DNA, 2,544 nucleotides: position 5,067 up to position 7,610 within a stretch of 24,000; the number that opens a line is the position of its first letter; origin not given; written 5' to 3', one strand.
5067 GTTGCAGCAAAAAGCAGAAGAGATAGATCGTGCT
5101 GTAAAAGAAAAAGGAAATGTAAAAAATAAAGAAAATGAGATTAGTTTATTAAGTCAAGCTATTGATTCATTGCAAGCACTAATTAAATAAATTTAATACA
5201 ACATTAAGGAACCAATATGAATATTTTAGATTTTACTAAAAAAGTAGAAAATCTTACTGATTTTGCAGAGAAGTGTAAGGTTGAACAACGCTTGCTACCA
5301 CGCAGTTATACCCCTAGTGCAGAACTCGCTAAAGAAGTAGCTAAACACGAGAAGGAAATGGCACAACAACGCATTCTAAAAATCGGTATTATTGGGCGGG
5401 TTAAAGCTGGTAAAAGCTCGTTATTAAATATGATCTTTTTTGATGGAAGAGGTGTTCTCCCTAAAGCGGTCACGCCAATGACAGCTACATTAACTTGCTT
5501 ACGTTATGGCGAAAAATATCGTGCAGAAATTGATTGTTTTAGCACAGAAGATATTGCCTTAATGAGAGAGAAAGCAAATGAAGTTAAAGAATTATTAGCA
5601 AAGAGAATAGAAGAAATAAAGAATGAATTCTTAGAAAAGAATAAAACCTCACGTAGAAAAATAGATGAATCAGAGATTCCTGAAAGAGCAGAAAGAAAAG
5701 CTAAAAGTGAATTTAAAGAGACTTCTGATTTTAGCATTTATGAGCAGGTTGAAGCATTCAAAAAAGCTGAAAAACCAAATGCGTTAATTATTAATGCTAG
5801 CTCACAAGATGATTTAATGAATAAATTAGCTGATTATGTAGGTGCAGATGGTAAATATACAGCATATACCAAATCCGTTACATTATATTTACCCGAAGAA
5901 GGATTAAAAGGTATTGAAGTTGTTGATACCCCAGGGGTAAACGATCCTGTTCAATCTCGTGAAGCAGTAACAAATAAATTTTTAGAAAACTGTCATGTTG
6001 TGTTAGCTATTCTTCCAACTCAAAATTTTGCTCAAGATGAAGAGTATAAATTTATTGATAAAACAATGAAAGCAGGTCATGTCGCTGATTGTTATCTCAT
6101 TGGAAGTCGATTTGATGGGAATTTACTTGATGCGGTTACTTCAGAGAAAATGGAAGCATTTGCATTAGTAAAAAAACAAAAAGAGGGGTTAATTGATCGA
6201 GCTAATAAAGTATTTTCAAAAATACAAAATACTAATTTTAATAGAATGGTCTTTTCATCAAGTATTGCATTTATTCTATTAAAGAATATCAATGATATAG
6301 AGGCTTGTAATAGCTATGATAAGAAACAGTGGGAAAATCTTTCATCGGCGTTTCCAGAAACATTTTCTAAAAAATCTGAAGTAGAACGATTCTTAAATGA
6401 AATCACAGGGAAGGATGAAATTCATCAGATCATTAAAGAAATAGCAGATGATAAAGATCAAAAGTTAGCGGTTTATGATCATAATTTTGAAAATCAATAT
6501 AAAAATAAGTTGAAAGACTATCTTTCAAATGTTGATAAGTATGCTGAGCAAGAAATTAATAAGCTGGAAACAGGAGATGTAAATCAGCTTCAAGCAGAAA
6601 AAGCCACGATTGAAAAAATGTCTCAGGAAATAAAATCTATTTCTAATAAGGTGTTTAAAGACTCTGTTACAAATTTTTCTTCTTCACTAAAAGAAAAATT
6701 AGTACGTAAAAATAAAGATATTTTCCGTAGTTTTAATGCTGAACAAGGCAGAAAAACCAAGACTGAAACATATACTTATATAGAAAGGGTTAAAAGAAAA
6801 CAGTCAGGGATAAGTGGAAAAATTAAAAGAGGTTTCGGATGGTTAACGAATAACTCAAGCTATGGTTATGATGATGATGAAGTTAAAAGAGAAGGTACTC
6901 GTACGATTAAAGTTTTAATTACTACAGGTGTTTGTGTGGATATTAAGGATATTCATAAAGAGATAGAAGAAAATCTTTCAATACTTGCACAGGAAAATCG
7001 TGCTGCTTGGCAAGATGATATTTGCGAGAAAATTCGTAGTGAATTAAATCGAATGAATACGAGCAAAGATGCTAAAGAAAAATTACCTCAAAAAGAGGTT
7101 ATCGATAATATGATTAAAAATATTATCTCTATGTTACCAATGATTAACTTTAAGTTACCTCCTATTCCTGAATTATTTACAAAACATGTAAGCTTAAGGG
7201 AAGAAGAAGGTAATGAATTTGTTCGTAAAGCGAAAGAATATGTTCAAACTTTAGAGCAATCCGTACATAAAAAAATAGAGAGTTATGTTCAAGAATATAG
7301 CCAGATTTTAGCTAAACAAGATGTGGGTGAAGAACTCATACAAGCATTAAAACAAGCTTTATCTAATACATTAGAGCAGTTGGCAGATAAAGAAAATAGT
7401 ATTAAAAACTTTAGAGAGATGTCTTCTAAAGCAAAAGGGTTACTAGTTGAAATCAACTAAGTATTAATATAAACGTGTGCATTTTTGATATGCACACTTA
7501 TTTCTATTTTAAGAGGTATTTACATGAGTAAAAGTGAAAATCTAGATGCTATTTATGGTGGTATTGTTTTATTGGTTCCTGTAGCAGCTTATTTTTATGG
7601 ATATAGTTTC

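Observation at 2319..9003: WYL-regulated operon of three tandem dynamin-like GTPases in an AT-rich insertion between ygfZ and ndh: candidate undescribed defence or membrane-remodelling system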

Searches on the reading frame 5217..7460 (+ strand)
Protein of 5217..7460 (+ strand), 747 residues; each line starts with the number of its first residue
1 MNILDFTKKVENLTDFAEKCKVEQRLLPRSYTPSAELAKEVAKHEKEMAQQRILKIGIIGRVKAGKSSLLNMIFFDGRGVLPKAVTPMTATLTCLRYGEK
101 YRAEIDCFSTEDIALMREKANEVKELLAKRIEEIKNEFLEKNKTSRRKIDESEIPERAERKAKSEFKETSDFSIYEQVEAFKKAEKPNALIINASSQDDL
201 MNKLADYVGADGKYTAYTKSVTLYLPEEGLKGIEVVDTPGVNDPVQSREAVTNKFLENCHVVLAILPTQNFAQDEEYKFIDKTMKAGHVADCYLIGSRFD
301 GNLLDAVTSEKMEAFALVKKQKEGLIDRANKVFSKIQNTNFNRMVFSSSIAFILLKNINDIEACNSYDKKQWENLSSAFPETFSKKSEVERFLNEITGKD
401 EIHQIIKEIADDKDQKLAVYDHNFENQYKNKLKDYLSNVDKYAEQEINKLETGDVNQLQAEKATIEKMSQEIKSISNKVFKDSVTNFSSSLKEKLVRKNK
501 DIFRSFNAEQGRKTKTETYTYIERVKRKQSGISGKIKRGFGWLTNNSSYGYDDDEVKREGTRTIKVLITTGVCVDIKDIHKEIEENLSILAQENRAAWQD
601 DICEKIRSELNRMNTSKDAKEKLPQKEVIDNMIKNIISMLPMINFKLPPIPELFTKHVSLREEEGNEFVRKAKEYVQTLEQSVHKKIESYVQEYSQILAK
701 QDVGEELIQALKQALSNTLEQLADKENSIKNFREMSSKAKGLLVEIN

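Call 3: search_protein_families(library=pfam, proteins=[window:5217-7460:+], max_evalue=0.1)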
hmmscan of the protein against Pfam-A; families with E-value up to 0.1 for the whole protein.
window:5217-7460:+ (747 aa): 2 families
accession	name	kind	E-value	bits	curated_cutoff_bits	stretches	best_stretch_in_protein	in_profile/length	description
PF00350.29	Dynamin_N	-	3.4e-19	69.9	27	1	56-284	1-154/168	Dynamin family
PF01926.29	MMR_HSR1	-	3.2e-08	34.1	21.9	2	200-277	15-96/113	50S ribosome-binding GTPase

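Call 4: search_protein_families(library=padloc, proteins=[window:5217-7460:+], max_evalue=0.1)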
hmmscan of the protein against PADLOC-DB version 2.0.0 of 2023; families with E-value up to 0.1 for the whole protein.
window:5217-7460:+ (747 aa): 0 families

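Call 5: search_protein_families(library=ncbifam, proteins=[window:5217-7460:+], max_evalue=0.1)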
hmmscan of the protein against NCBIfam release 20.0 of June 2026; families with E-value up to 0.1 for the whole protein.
window:5217-7460:+ (747 aa): 5 families
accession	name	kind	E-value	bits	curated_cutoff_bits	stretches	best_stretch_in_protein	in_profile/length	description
TIGR00231.1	small_GTP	domain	5.1e-07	29.6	42.5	1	53-104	3-56/164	GTP-binding protein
TIGR03594.1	GTPase_EngA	equivalog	2e-06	27.1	306.7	1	40-78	162-200/432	ribosome biogenesis GTPase Der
NF003661.0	PRK05291.1-3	equivalog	0.00014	21.3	380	1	3-73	162-236/448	tRNA uridine-5-carboxymethylaminomethyl(34) synthesis GTPase MnmE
TIGR03598.1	GTPase_YsxC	equivalog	0.021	14.5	124.45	1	42-74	7-39/186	ribosome biogenesis GTP-binding protein YihA/YsxC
TIGR03918.1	GTP_HydF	equivalog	0.025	13.4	325.55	1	52-74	6-28/392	[FeFe] hydrogenase H-cluster maturation GTPase HydF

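Call 7: find_homologous_proteins(query=window:5217-7460:+)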
Query window:5217-7460:+ (747 aa): 2536 proteins with E <= 0.001 among 8000 candidates; the best 120 are listed.
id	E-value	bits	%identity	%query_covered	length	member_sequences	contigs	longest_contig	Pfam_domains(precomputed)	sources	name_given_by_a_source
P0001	0.0e+0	1495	93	100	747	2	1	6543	PF01926.30,PF00350.30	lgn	-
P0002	4.8e-235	800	53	99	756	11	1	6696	PF01926.30,PF00350.30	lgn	-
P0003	3.6e-179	616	43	100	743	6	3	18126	PF01926.30,PF00350.30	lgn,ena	-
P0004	4.5e-179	615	43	100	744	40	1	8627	PF01926.30,PF00350.30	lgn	-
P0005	6.0e-179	615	44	100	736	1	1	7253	PF01926.30,PF00350.30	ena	-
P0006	2.8e-178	613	43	100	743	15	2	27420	PF01926.30,PF00350.30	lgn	-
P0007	8.5e-122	426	37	100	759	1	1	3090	PF01926.30,PF00350.30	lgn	-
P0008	8.1e-120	420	36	99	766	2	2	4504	PF01926.30,PF00350.30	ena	-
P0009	3.1e-119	418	36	99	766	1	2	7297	PF01926.30,PF00350.30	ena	-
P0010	5.5e-116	407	34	99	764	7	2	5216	PF01926.30,PF00350.30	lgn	-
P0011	1.2e-114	402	35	99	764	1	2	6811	PF01926.30,PF00350.30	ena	-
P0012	1.6e-112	395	34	99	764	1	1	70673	PF01926.30,PF00350.30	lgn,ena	-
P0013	1.2e-88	317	29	100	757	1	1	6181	PF01926.30,PF00350.30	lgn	-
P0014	8.1e-84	301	31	94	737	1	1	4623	PF01926.30,PF00350.30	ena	-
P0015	2.2e-83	299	30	97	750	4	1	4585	PF01926.30,PF00350.30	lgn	-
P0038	2.3e-81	292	29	93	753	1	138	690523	PF01926.30,PF00350.30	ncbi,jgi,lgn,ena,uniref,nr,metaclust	ncbi:TPA: dynamin family protein [Neisseria subflava]|jgi:hypothetical protein|uniref:dynamin family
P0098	2.4e-77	279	29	92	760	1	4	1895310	PF01926.30,PF00350.30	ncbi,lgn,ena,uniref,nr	ncbi:hypothetical protein Hhaem_01480 [Haemophilus haemolyticus]|uniref:dynamin family protein n=1 T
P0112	2.5e-75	273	29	93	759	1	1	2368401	PF01926.30,PF00350.30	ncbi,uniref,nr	ncbi:dynamin family protein [Actinobacillus genomosp. 1]|uniref:dynamin family protein n=1 Tax=Actin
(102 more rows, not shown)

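Call 8: find_encoding_contigs(protein=P0006, flank=10000, max_places=3)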
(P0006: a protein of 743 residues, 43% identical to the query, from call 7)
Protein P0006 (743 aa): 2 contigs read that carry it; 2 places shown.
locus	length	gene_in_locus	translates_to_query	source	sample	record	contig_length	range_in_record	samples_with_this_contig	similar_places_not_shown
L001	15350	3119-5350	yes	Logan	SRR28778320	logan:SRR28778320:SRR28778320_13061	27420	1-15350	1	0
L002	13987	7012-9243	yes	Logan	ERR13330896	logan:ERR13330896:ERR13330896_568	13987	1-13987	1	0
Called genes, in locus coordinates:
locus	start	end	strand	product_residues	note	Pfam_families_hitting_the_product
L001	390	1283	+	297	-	PF13280:WYL, PF25583:WCX (weak)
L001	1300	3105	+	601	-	PF00350:Dynamin_N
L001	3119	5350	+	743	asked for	PF00350:Dynamin_N, PF01926:MMR_HSR1 (faint)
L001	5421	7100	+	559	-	PF01926:MMR_HSR1 (faint), PF00350:Dynamin_N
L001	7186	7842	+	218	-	-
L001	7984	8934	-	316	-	PF00291:PALP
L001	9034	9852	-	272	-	PF07264:EI24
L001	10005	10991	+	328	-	PF04354:ZipA_C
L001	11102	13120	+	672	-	PF22745:Nlig-Ia, PF01653:DNA_ligase_aden, PF03120:OB_DNA_ligase, PF03119:DNA_ligase_ZBD, PF14520:HHH_5 (weak), PF12826:HHH_2, PF14520:HHH_5, PF00533:BRCT, +2 more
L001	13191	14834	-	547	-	PF00496:SBP_bac_5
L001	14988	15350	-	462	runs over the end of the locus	PF07690:MFS_1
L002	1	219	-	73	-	?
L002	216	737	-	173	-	PF03100:CcmE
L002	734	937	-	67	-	PF04995:CcmD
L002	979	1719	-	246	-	PF01578:Cytochrom_C_asm, PF27518:CcmC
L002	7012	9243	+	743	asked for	PF00350:Dynamin_N, PF01926:MMR_HSR1 (faint)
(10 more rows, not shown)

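Call 9: find_encoding_contigs(protein=P0038, flank=10000, max_places=4)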
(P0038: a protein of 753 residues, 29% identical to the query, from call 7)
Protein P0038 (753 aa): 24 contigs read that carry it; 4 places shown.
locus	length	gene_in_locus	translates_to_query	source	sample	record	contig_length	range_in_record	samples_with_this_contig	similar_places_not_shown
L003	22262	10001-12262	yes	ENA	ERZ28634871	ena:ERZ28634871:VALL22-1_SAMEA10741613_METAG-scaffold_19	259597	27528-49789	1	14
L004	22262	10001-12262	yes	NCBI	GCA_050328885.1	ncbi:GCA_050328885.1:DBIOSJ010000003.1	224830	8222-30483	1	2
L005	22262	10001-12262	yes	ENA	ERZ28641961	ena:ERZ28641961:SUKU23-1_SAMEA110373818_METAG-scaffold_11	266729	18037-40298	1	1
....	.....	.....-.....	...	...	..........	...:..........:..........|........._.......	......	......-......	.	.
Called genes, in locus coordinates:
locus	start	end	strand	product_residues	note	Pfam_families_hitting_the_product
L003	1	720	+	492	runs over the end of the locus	PF13671:AAA_33 (weak), PF09511:RNA_lig_T4_1 (weak)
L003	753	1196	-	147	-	PF02502:LacAB_rpiB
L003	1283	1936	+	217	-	-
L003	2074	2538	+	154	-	PF00293:NUDIX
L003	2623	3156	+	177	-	PF00719:Pyrophosphatase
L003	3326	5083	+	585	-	PF03460:NIR_SIR_ferr, PF01077:NIR_SIR, PF03460:NIR_SIR_ferr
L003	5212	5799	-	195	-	-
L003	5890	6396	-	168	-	-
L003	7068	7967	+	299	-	PF08220:HTH_DeoR (weak), PF13280:WYL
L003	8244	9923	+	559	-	PF00350:Dynamin_N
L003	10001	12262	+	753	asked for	PF00350:Dynamin_N, PF01926:MMR_HSR1 (faint)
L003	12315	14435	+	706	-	PF01926:MMR_HSR1 (faint), PF00350:Dynamin_N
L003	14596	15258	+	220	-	-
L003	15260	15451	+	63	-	-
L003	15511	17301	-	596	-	PF00258:Flavodoxin_1, PF00667:FAD_binding_1, PF00175:NAD_binding_1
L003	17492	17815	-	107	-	PF00893:Multi_Drug_Res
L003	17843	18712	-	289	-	PF13748:ABC_membrane_3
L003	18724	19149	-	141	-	PF22381:Staph_reg_Sar_Rot (weak), PF12802:MarR_2, PF01047:MarR (weak), PF13463:HTH_27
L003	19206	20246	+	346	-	PF00892:EamA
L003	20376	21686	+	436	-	PF00009:GTP_EFTU, PF03144:GTP_EFTU_D2 (faint), PF22594:GTP-eEF1A_C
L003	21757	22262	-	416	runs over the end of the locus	PF00464:SHMT, PF00155:Aminotran_1_2, PF01212:Beta_elim_lyase (weak)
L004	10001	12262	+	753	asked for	PF00350:Dynamin_N, PF01926:MMR_HSR1 (faint)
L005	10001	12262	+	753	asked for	PF00350:Dynamin_N, PF01926:MMR_HSR1 (faint)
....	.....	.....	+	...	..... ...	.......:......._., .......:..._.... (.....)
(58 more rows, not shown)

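Call 15: search_protein_families(library=pfam, proteins=[L001:7186-7842:+, L003:14596-15258:+, L003:15260-15451:+, L003:5212-5799:-, L003:5890-6396:-, L003:1283-1936:+], max_evalue=1)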
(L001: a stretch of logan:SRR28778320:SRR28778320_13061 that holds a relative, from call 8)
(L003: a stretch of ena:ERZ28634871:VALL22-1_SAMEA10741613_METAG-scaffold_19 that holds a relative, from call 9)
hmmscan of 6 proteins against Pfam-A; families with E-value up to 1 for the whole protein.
L001:7186-7842:+ (218 aa): 2 families
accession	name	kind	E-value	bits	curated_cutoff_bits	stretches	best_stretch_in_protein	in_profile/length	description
PF18632.6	DUF5630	-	0.019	14.8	25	1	102-160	23-70/218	Family of unknown function (DUF5630)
PF02020.24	W2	-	0.31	11.6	30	0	10-44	41-77/79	eIF4-gamma/eIF5/eIF2-epsilon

L003:14596-15258:+ (220 aa): 1 family
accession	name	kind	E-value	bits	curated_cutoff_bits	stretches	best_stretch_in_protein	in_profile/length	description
PF18735.6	HEPN_RiboL-PSP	-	0.032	14.6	28.4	1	157-190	146-178/191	RiboL-PSP-HEPN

L003:15260-15451:+ (63 aa): 5 families
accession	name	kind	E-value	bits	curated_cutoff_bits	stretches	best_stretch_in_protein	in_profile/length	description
PF01155.25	HypA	-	0.0048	17.4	28.9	1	8-52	68-105/112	Hydrogenase/urease nickel incorporation, metallochaperone, hypA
PF23458.2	DUF7130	-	0.08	13.3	35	1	7-46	50-83/89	Domain of unknown function (DUF7130)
PF03367.19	Zn_ribbon_ZPR1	-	0.11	12.4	23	0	35-51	37-53/56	ZPR1 zinc-finger domain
PF09855.14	Zn_ribbon_13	-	0.19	12.3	23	0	35-57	1-24/63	Nucleic-acid-binding protein containing Zn-ribbon domain (DUF2082)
PF23455.1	DUF7129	-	0.21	11.8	30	1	8-42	9-36/45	Domain of unknown function (DUF7129)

L003:5212-5799:- (195 aa): 4 families
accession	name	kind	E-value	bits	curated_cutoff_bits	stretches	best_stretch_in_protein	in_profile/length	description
PF07569.16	Hira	-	0.014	15.4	25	1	74-165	78-171/220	TUP1-like enhancer of split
PF13488.11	Gly-zipper_Omp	-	0.069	13.5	25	1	99-118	24-43/46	Glycine zipper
PF20101.4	DUF6491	-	0.093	13.2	27.5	1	1-39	1-37/138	Family of unknown function (DUF6491)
PF06682.17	SARAF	-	0.29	11.2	30.8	1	13-195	175-333/333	SOCE-associated regulatory factor of calcium homoeostasis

L003:5890-6396:- (168 aa): 0 families

L003:1283-1936:+ (217 aa): 1 family
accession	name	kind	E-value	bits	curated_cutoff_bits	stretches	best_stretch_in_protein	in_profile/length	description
PF12850.12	Metallophos_2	-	0.014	15.8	27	1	36-159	14-126/154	Calcineurin-like phosphoesterase superfamily domain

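Call 19: find_related_loci(query=A1, collection=genome_contigs, flank=10000)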
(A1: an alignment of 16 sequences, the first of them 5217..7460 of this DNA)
Query A1 (747 aa) in genome_contigs; peptide patterns used: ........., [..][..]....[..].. (x = any residue, [..] = any of these).
592 stretches matched a pattern; 402 encode a relative of the query (tblastn E <= 1e-3); the best 80 are kept; 80 distinct loci.
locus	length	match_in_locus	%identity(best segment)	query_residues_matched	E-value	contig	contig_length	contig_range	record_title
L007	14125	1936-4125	28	1-735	3e-91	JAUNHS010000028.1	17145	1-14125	MAG: Acinetobacter sp. isolate S28M_Sa_46 NODE_1043_length_17145_cov_65.060386, whole genome shotgun sequence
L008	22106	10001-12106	29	50-743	8e-88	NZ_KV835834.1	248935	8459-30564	Neisseria sp. HMSC078H04 Scaffold152, whole genome shotgun sequence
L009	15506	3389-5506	29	50-743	1e-87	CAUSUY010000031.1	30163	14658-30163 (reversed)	MAG TPA_asm: uncultured Neisseria sp. isolate DRR247343_bin.14_MetaWRAP_v1.3_MAG genome assembly, contig: ERZ14222128.10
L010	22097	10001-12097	29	50-742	1e-78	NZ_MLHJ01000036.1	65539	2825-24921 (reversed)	Rodentibacter rarus strain CCUG 17206 contig_36, whole genome shotgun sequence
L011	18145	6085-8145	29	50-732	5e-78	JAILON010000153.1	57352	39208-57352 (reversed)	MAG: Treponema sp. isolate RUI307 k141_3186809_flag=0_multi=9.9984_len=57352, whole genome shotgun sequence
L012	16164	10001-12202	29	1-733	7e-78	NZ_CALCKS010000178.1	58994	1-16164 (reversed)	MAG: uncultured Campylobacter sp. isolate ERR589365_bin.76_CONCOCT_v1.1_MAG ERZ772754.165, whole genome shotgun sequence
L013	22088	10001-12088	28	50-743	2e-83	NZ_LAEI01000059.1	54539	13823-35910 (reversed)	Neisseria flavescens strain CD-NF2 seq0059, whole genome shotgun sequence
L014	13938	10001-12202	28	1-733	3e-77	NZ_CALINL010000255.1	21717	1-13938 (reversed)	MAG: uncultured Campylobacter sp. isolate ERR589731_bin.41_CONCOCT_v1.1_MAG ERZ773233.674, whole genome shotgun sequence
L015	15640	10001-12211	29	4-732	1e-75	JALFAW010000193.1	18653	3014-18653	MAG: Spirochaetia bacterium isolate SUG513 k141_418370, whole genome shotgun sequence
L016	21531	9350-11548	29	1-733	2e-75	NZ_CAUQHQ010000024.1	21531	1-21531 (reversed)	MAG: uncultured Campylobacter sp. isolate ERR9968901_bin.18_MetaWRAP_v1.3_MAG ERZ21615694.661, whole genome shotgun sequ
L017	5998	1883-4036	29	1-731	1e-75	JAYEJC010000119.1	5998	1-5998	MAG: Campylobacterota bacterium isolate MAG174 MAG174_119, whole genome shotgun sequence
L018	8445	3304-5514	29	4-732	9e-75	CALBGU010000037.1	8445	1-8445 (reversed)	MAG TPA_asm: uncultured Treponema sp. isolate ERR1278104_bin.228_CONCOCT_v1.1_MAG genome assembly, contig: ERZ842392.166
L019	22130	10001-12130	29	52-747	6e-87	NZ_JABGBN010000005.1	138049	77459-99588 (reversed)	Pelistega suis strain 3340-03 Scaffold5, whole genome shotgun sequence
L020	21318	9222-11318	28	45-731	1e-73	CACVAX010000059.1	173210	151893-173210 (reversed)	MAG: uncultured Sulfurovum sp. isolate HLG_WM_MAG_04 genome assembly, contig: NODE_8_length_173210_cov_30.574701, whole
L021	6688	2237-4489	28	1-731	1e-73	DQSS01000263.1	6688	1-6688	MAG TPA_asm: Arcobacter sp. isolate SZUA-1382 k95_428984, whole genome shotgun sequence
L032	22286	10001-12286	29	1-729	5e-71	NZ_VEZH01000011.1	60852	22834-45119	Helicobacter pylori strain KH0045 KH0045_11, whole genome shotgun sequence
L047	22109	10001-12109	25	43-742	5e-68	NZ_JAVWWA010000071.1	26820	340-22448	MAG: Comamonas sp. isolate CGS3Y4-bin58 NODE_1431_length_26820_cov_27.129161, whole genome shotgun sequence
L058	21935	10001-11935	26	50-693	7e-66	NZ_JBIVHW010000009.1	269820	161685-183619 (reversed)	Pseudomonas sp. NPDC089422 NPDC089422_163_A9.ctg-0009, whole genome shotgun sequence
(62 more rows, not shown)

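Call 25: search_solved_structures(query=window:5217-7460:+, max_evalue=1)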
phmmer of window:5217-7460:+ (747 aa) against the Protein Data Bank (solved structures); distinct sequences matched with E-value up to 1: 29.
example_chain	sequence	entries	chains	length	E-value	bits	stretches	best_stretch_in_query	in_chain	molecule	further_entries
2j68_A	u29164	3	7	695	1.8e-10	43.3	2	48-105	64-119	BACTERIAL DYNAMIN-LIKE PROTEIN | DYNAMIN FAMILY PROTEIN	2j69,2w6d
7aoi_XL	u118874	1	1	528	0.003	19.4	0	48-102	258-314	GTP-binding protein, putative,mt-EngA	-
6yxx_EA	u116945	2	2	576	0.0038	19.1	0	48-102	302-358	mt-EngA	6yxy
5o74_B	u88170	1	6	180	0.023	16.5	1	416-473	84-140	Ras-related protein Rab-1B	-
4i1o_A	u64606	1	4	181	0.025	16.4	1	416-473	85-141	Ras-related protein Rab-1B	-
3jza_A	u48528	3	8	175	0.025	16.4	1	416-473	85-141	Ras-related protein Rab-1B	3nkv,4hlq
6sku_B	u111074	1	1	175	0.025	16.4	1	416-473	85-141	Ras-related protein Rab-1B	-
8alk_B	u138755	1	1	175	0.028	16.2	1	417-473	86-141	Ras-related protein Rab-1B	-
5szh_B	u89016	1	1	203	0.032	16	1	416-473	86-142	Ras-related protein Rab-1B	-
5szk_B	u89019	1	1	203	0.032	16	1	416-473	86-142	Ras-related protein Rab-1B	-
9rx4_E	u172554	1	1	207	0.048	15.4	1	417-473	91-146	Ras-related protein Rab-1A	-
7am2_BU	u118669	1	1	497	0.1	14.3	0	49-102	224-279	GTPase Der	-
4fmd_F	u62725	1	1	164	0.12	14.1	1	417-472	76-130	Ras-related protein Rab-1A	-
7eq2_A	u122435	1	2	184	0.13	14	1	416-472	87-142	Ras-related protein Rab-1A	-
4fmb_B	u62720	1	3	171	0.13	14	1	417-471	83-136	Ras-related protein Rab-1A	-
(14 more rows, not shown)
